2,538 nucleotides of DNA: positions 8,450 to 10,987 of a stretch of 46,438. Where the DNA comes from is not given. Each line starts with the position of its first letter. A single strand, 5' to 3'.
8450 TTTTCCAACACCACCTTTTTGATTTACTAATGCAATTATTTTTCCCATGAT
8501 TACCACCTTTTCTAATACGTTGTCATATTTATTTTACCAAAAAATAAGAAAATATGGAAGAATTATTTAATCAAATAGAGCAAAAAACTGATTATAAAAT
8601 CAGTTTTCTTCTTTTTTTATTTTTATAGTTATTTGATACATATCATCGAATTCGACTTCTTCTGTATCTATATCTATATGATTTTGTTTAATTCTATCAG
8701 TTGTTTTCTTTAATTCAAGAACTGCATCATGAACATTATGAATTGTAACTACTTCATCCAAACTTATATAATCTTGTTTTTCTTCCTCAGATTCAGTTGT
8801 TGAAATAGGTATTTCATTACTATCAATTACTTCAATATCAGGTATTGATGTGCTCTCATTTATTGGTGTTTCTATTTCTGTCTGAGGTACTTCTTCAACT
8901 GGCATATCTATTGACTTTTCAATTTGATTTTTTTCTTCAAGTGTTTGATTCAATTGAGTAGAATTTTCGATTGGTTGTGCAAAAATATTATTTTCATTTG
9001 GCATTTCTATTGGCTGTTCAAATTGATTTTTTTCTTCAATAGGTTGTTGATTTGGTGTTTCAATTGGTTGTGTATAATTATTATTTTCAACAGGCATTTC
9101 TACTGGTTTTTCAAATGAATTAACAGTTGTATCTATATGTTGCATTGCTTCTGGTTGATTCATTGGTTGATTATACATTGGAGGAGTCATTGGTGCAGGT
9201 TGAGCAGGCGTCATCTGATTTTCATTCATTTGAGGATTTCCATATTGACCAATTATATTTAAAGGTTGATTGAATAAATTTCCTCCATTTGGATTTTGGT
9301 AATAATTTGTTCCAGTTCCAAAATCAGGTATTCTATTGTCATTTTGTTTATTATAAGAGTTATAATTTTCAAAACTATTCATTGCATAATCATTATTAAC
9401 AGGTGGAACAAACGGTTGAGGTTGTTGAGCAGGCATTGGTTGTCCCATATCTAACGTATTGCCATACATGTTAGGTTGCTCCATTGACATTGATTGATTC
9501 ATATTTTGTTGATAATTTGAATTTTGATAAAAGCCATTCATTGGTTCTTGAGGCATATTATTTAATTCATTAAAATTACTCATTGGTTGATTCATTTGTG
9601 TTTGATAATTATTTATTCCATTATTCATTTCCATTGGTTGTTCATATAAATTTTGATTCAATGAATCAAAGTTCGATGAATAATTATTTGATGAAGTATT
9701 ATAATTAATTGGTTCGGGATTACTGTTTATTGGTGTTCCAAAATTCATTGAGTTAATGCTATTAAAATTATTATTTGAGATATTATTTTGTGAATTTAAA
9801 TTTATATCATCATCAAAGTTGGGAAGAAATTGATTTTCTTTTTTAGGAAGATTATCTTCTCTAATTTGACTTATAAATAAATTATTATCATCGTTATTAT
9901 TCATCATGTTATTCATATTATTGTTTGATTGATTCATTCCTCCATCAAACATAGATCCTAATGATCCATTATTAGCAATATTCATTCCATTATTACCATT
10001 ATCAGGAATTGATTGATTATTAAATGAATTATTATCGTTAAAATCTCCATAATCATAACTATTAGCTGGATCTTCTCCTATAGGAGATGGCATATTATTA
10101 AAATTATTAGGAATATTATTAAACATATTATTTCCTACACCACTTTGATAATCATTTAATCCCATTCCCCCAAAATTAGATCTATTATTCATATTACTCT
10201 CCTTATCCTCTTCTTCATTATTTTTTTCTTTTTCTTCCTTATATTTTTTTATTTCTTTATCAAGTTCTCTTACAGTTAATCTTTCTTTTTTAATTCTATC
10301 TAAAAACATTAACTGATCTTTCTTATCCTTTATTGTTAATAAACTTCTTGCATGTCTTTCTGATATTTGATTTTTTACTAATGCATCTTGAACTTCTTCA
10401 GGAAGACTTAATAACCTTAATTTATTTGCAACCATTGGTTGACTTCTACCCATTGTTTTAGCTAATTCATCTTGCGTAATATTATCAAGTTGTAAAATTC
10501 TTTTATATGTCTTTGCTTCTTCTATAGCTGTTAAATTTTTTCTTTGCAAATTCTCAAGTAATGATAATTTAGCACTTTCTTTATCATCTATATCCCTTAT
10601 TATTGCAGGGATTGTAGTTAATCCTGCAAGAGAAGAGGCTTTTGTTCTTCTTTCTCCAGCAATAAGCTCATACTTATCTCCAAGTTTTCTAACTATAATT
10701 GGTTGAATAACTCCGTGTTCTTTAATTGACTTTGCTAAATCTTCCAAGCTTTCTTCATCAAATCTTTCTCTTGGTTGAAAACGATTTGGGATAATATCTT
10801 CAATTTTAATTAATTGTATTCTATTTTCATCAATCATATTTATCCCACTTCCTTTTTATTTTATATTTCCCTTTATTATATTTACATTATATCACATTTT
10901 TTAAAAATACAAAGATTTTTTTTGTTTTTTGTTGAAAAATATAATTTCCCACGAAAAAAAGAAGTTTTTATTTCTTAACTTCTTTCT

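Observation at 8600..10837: Noc homologue with its inter-domain linker expanded to ~480 aa of prion-like N/Q/M/P-rich sequence and no N-terminal membrane helix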

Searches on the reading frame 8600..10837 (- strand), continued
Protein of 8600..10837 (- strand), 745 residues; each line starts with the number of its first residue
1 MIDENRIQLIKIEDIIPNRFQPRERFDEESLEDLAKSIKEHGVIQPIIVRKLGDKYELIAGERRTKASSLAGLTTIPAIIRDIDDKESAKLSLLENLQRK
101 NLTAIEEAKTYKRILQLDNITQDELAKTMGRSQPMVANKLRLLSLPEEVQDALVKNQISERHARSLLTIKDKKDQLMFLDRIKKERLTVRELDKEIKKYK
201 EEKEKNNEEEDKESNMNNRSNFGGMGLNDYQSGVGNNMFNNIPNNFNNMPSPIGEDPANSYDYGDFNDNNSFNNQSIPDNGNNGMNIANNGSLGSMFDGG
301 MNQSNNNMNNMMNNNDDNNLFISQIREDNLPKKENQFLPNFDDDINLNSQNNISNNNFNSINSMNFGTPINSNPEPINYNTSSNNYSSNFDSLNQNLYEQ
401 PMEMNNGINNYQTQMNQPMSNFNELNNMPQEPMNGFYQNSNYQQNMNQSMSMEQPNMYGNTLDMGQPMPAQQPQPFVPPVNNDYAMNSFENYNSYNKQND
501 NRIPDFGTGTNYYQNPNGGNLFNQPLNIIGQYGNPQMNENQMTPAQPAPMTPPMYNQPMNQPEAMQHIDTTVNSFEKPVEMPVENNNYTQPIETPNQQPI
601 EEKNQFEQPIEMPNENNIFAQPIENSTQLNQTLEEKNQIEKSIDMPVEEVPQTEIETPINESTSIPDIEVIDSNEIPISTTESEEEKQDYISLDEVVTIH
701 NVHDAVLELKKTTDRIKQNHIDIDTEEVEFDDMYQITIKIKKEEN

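Call 54: find_homologous_proteins(query=P0116)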
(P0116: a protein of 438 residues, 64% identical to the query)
Query P0116 (438 aa): 8000 proteins with E <= 0.001 among 8000 candidates; the best 120 are listed.
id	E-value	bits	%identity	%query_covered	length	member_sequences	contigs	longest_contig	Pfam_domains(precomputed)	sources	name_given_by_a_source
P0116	4.5e-273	923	100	100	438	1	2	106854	PF17762.9,PF02195.27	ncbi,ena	-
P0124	1.3e-271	919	100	100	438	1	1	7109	PF17762.9,PF02195.27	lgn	-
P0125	1.3e-271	919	100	100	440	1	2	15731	PF17762.9,PF02195.27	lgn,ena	-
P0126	3.7e-271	917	99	100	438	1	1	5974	PF17762.9,PF02195.27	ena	-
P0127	3.8e-271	917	99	100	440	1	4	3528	PF17762.9,PF02195.27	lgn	-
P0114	4.9e-271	917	99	100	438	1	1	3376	PF17762.9,PF02195.27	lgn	-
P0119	2.7e-270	914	99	100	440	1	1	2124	PF17762.9,PF02195.27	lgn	-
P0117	7.1e-269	910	98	100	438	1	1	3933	PF17762.9,PF02195.27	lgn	-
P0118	7.2e-269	910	98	100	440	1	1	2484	PF17762.9,PF02195.27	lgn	-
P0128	3.0e-268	907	98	100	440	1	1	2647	PF17762.9,PF08535.16,PF02195.27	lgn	-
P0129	1.3e-267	905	98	100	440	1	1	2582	PF17762.9,PF02195.27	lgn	-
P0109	1.3e-227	774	85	100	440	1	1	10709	PF17762.9,PF02195.27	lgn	-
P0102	2.5e-188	644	74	100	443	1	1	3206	PF17762.9,PF08535.16,PF02195.27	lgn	-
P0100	1.3e-185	635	73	100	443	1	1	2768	PF17762.9,PF08535.16,PF02195.27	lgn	-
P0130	2.3e-179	615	70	100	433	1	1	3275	PF17762.9,PF02195.27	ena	-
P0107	3.4e-179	614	70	100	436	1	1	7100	PF17762.9,PF08535.16,PF02195.27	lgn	-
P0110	1.1e-172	593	71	100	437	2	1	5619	PF17762.9,PF08535.16,PF02195.27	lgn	-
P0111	3.6e-172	591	70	100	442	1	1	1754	PF17762.9,PF08535.16,PF02195.27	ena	-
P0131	9.4e-168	577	67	100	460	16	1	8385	PF17762.9,PF02195.27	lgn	-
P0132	1.6e-165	569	66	100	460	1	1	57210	PF17762.9,PF02195.27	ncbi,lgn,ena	-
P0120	3.7e-164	565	67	100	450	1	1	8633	PF17762.9,PF02195.27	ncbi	-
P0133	4.8e-155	535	61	100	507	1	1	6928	PF17762.9,PF02195.27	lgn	-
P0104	7.9e-155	534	65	100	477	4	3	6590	PF17762.9,PF02195.27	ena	-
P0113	8.4e-113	396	53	100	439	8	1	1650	PF17762.9,PF02195.27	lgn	-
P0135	4.0e-111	390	53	100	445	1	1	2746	PF17762.9,PF02195.27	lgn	-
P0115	5.7e-108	380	52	100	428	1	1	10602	PF17762.9,PF02195.27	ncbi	ncbi:MAG: ParB/RepB/Spo0J family partition protein [Bacilli bacterium]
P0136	5.0e-107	377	70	63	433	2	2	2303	PF17762.9,PF02195.27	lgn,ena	-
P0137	1.1e-104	369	52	98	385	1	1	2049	PF17762.9,PF02195.27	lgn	-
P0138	1.3e-103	365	54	100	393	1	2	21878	PF17762.9,PF02195.27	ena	-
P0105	1.4e-103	365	51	100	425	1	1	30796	PF17762.9,PF02195.27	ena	-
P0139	3.3e-103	364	51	98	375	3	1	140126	PF17762.9,PF02195.27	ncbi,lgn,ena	-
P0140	2.8e-102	361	51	100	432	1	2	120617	PF17762.9,PF02195.27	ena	-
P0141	4.5e-102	360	83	45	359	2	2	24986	PF17762.9,PF02195.27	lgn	-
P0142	2.2e-101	358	49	99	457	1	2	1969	PF17762.9,PF02195.27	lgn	-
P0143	3.4e-101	357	63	9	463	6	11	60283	PF17762.9,PF02195.27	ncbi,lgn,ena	-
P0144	4.1e-101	357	73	52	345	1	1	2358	PF17762.9,PF02195.27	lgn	-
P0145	4.3e-101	357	73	52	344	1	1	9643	PF17762.9,PF02195.27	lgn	-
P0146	4.6e-101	357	47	99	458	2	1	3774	PF17762.9,PF02195.27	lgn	-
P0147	6.5e-101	357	73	52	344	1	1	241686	PF17762.9,PF02195.27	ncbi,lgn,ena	-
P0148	1.1e-100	356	74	51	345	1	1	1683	PF17762.9,PF02195.27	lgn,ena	-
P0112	1.6e-100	355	50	98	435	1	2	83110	PF17762.9,PF02195.27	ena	-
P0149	1.8e-100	355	77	48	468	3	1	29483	PF17762.9,PF02195.27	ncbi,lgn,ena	-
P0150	3.4e-100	354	47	99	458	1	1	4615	PF17762.9,PF02195.27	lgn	-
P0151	3.4e-100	354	74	51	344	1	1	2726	PF17762.9,PF02195.27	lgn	-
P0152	3.8e-100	354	51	98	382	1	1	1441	PF17762.9,PF02195.27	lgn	-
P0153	4.1e-100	354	83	46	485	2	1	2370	PF17762.9,PF02195.27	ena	-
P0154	4.4e-100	354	49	99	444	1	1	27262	PF17762.9,PF02195.27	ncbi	-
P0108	4.5e-100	354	50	100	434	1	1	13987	PF17762.9,PF02195.27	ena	-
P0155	1.0e-99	353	74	51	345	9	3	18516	PF17762.9,PF02195.27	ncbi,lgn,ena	-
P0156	1.3e-99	352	48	98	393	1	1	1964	PF17762.9,PF02195.27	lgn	-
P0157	1.7e-99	352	50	98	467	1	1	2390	PF17762.9,PF02195.27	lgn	-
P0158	2.4e-99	351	47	98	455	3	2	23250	PF17762.9,PF02195.27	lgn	-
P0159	5.7e-99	350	46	99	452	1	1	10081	PF17762.9,PF02195.27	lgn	-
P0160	6.1e-99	350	47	99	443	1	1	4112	PF17762.9,PF02195.27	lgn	-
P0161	7.2e-99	350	48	98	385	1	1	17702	PF17762.9,PF02195.27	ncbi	-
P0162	7.7e-99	350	47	99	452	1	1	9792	PF17762.9,PF02195.27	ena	-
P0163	8.0e-99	350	46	99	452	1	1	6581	PF17762.9,PF02195.27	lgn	-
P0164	1.1e-98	349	48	99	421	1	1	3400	PF17762.9,PF02195.27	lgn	-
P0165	1.2e-98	349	76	49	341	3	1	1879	PF17762.9,PF02195.27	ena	-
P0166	1.3e-98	349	36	12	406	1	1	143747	PF17762.9,PF02195.27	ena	-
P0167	1.4e-98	349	40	10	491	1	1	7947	PF17762.9,PF02195.27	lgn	-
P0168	1.4e-98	349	47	99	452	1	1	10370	PF17762.9,PF02195.27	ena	-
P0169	1.7e-98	349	83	45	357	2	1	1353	PF17762.9,PF02195.27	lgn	-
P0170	1.7e-98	349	49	100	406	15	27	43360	PF17762.9,PF02195.27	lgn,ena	-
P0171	1.8e-98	348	51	98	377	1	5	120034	PF17762.9,PF02195.27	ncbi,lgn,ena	-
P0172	2.0e-98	348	83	44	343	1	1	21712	PF17762.9,PF02195.27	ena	-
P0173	2.0e-98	348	48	100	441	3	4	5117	PF17762.9,PF02195.27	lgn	-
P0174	2.1e-98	348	51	98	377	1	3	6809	PF17762.9,PF02195.27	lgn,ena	-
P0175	2.1e-98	348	81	44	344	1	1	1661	PF17762.9,PF02195.27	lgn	-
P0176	2.2e-98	348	71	53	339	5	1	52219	PF17762.9,PF02195.27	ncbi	-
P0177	2.4e-98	348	81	44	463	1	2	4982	PF17762.9,PF02195.27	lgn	-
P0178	2.4e-98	348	81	44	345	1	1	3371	PF17762.9,PF02195.27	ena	-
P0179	2.6e-98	348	40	10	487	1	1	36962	PF17762.9,PF02195.27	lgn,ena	-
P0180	3.1e-98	348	51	98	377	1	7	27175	PF17762.9,PF02195.27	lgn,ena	-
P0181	3.2e-98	348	49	99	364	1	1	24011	PF17762.9,PF02195.27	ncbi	-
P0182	3.7e-98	347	83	46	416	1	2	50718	PF17762.9,PF02195.27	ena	-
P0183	3.7e-98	347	51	98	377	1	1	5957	PF17762.9,PF02195.27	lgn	-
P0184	3.8e-98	347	70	56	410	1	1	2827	PF17762.9,PF02195.27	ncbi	-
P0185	3.9e-98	347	79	46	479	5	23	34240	PF17762.9,PF02195.27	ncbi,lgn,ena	-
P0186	4.0e-98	347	81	44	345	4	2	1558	PF17762.9,PF02195.27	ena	-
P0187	4.3e-98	347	83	45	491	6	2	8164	PF17762.9,PF02195.27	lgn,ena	-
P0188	4.7e-98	347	48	99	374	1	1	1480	PF17762.9,PF02195.27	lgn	-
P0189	5.0e-98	347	82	44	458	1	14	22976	PF17762.9,PF02195.27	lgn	-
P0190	5.5e-98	347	81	44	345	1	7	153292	PF17762.9,PF02195.27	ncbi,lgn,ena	-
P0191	5.6e-98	347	36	17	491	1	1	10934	PF17762.9,PF02195.27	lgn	-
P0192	6.4e-98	347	83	45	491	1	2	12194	PF17762.9,PF02195.27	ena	-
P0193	6.8e-98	347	81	44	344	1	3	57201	PF17762.9,PF02195.27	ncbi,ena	-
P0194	7.4e-98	346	75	51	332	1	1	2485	PF17762.9,PF02195.27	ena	-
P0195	7.4e-98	346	36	17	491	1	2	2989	PF17762.9,PF02195.27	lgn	-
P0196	7.7e-98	346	82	44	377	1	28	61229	PF17762.9,PF02195.27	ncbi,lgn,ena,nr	ncbi:MAG TPA: ParB/RepB/Spo0J family partition protein [Candidatus Scybalousia intestinigallinarum]|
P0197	7.9e-98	346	36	17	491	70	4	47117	PF17762.9,PF02195.27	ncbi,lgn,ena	-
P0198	9.0e-98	346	82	44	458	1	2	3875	PF17762.9,PF02195.27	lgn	-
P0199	1.0e-97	346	40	10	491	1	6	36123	PF17762.9,PF02195.27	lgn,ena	-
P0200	1.0e-97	346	82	44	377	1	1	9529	PF17762.9,PF02195.27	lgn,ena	-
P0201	1.1e-97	346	82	44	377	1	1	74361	PF17762.9,PF02195.27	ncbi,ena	-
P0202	1.1e-97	346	40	10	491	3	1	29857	PF17762.9,PF02195.27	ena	-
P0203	1.1e-97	346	36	17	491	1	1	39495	PF17762.9,PF02195.27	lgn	-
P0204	1.1e-97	346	83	45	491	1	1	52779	PF17762.9,PF02195.27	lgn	-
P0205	1.1e-97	346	82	44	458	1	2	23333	PF17762.9,PF02195.27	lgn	-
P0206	1.2e-97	346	83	45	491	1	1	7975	PF17762.9,PF02195.27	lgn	-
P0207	1.2e-97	346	40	10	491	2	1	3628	PF17762.9,PF02195.27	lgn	-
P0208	1.2e-97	346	40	10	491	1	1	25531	PF17762.9,PF02195.27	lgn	-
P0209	1.3e-97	346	83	45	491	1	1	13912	PF17762.9,PF02195.27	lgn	-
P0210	1.3e-97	346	82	44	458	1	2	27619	PF17762.9,PF02195.27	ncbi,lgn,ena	-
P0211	1.3e-97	346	40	10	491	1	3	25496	PF17762.9,PF02195.27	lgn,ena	-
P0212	1.3e-97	346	82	44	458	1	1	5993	PF17762.9,PF02195.27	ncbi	-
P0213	1.4e-97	346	83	45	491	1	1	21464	PF17762.9,PF02195.27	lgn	-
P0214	1.4e-97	346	40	10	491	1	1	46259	PF17762.9,PF02195.27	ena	-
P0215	1.5e-97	345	83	45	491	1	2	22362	PF17762.9,PF02195.27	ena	-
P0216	1.5e-97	345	83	45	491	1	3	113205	PF17762.9,PF02195.27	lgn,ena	-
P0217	1.5e-97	345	83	45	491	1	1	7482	PF17762.9,PF02195.27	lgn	-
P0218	1.5e-97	345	40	10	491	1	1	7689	PF17762.9,PF02195.27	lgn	-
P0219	1.6e-97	345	84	44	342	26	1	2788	PF17762.9,PF02195.27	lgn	-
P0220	1.6e-97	345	82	45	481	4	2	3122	PF17762.9,PF02195.27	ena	-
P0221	1.6e-97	345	50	98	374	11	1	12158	PF17762.9,PF02195.27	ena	-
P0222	1.7e-97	345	82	44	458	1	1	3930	PF17762.9,PF02195.27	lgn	-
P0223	1.7e-97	345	82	44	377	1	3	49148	PF17762.9,PF02195.27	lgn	-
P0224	1.7e-97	345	83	45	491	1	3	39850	PF17762.9,PF02195.27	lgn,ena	-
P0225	1.7e-97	345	83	45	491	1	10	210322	PF17762.9,PF02195.27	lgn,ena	-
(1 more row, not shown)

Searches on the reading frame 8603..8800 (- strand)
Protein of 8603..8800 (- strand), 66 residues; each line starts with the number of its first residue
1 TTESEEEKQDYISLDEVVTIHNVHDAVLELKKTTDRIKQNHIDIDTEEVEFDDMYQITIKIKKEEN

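Call 10: search_protein_families(library=ncbifam, proteins=[window:8603-8800:-], max_evalue=1)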
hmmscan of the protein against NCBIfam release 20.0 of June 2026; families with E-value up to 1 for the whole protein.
seq(66 aa): 2 families
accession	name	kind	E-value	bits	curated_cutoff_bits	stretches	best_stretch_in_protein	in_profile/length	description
TIGR04285.1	nucleoid_noc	exception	0.00076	18.9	315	1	14-63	206-255/255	nucleoid occlusion protein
NF041655.1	MM0924_fam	subfamily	0.029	14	45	0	20-45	27-50/57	MM0924 family protein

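Call 24: find_related_loci(query=A1, collection=genome_contigs, flank=8000)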
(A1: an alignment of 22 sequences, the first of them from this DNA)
Query A1 (62 aa) in genome_contigs; peptide patterns used: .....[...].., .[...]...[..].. (x = any residue, [..] = any of these).
534 stretches matched a pattern; 52 encode a relative of the query (tblastn E <= 1e-3); 52 distinct loci.
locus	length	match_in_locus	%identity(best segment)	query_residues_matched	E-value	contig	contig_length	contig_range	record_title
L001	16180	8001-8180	78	1-59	7e-25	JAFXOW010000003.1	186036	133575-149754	MAG: Bacilli bacterium isolate RGIG6611 Sheep_Rumen-1__c28194, whole genome shotgun sequence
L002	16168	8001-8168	75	7-62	2e-24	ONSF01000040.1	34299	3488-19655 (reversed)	uncultured Clostridiales bacterium isolate RUG591 genome assembly, contig: k87_17491757, whole genome shotgun sequence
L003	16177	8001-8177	73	1-59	3e-24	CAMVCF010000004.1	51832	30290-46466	MAG TPA_asm: uncultured Clostridia bacterium isolate SRR8387715_bin.102_metaWRAP_v1.3_MAG genome assembly, contig: ERZ14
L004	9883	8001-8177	71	1-59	1e-22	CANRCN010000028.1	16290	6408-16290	MAG: uncultured Bacilli bacterium isolate Lapin-027__bin5 genome assembly, contig: Lapin-027__NODE_3316_length_16290_cov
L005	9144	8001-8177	71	1-59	2e-22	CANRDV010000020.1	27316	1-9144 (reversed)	MAG: uncultured Bacilli bacterium isolate Lapin-025__bin58 genome assembly, contig: Lapin-025__NODE_1338_length_27316_co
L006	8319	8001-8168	75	4-59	9e-23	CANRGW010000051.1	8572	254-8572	MAG: uncultured Bacilli bacterium isolate Lapin-022__bin40 genome assembly, contig: Lapin-022__NODE_8351_length_8572_cov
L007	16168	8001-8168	71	4-59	1e-21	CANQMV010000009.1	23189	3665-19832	MAG: uncultured Bacilli bacterium isolate Lapin-012__bin89 genome assembly, contig: Lapin-012__NODE_3113_length_23189_co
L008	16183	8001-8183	70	2-62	1e-21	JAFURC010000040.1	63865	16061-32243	MAG: Bacilli bacterium isolate RGIG4749 Roe_deer_Rectum.Co__c1973067, whole genome shotgun sequence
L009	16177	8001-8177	69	1-59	2e-21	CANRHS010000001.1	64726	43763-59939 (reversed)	MAG: uncultured Bacilli bacterium isolate Lapin-023__bin34 genome assembly, contig: Lapin-023__NODE_617_length_64726_cov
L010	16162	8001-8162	72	6-59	8e-21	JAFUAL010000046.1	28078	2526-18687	MAG: Bacilli bacterium isolate RGIG4316 Roe_deer_Duodenum.Co__c344283, whole genome shotgun sequence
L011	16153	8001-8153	69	4-54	2e-18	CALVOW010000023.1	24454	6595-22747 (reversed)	MAG: uncultured Bacilli bacterium isolate BRZ_ES__bin28 genome assembly, contig: BRZ_ES__NODE_2760_length_24454_cov_12.1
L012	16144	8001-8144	73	7-54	2e-18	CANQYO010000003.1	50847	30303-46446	MAG: uncultured Bacilli bacterium isolate Lapin-015__bin5 genome assembly, contig: Lapin-015__NODE_499_length_50847_cov_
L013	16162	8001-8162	65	1-54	2e-18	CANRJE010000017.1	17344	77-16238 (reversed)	MAG: uncultured Bacilli bacterium isolate Lapin-033__bin8 genome assembly, contig: Lapin-033__NODE_2772_length_17344_cov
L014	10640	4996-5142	71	4-52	2e-17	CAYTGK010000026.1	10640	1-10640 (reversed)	MAG TPA_asm: uncultured Muribaculaceae bacterium isolate SRP314395_co1_48 genome assembly, contig: NODE_5824_length_1064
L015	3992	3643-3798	65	1-52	2e-17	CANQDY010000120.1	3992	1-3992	MAG: uncultured Bacilli bacterium isolate Lapin-005__bin92 genome assembly, contig: Lapin-005__NODE_33834_length_3992_co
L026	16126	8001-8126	43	18-59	7e-6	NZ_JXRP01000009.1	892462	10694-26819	Jeotgalibacillus soli strain P9 contig00009, whole genome shotgun sequence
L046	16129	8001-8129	35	18-60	1e-4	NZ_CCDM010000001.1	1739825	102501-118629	Oceanobacillus jeddahense strain S5, whole genome shotgun sequence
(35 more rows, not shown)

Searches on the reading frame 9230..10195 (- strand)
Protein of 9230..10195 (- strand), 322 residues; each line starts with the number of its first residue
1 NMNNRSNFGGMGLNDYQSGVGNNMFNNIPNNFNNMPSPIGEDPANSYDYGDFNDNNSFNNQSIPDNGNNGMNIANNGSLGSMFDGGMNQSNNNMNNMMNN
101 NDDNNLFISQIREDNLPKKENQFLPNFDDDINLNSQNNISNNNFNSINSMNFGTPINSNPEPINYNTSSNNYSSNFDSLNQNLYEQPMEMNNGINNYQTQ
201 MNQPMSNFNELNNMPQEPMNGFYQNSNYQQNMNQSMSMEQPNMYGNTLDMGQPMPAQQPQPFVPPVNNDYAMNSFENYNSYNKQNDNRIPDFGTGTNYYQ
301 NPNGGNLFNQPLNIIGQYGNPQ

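Call 51: search_protein_representatives(protein=window:9230-10195:-)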
Query: 322 residues. Proteins with E-value up to 0.001 (for the whole library): 11; up to 1e-10: 6; up to 1e-30: 3. The best 11 are listed.
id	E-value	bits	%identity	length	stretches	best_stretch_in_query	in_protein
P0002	3.3e-114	398.1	72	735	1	1-321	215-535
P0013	6.2e-107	374.2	68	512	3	2-176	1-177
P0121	4.1e-31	125.1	63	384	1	132-320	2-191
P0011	6.2e-21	91.6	47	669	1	3-320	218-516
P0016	2.3e-12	63.5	49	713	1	3-209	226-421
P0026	1.6e-11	60.7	51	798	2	3-187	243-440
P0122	6.0e-06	42.4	83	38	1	3-32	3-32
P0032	5.4e-05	39.2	50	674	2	1-39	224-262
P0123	6.9e-05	38.9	44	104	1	55-136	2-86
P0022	1.0e-04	38.3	48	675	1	2-235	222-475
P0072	1.8e-04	37.6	49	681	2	3-101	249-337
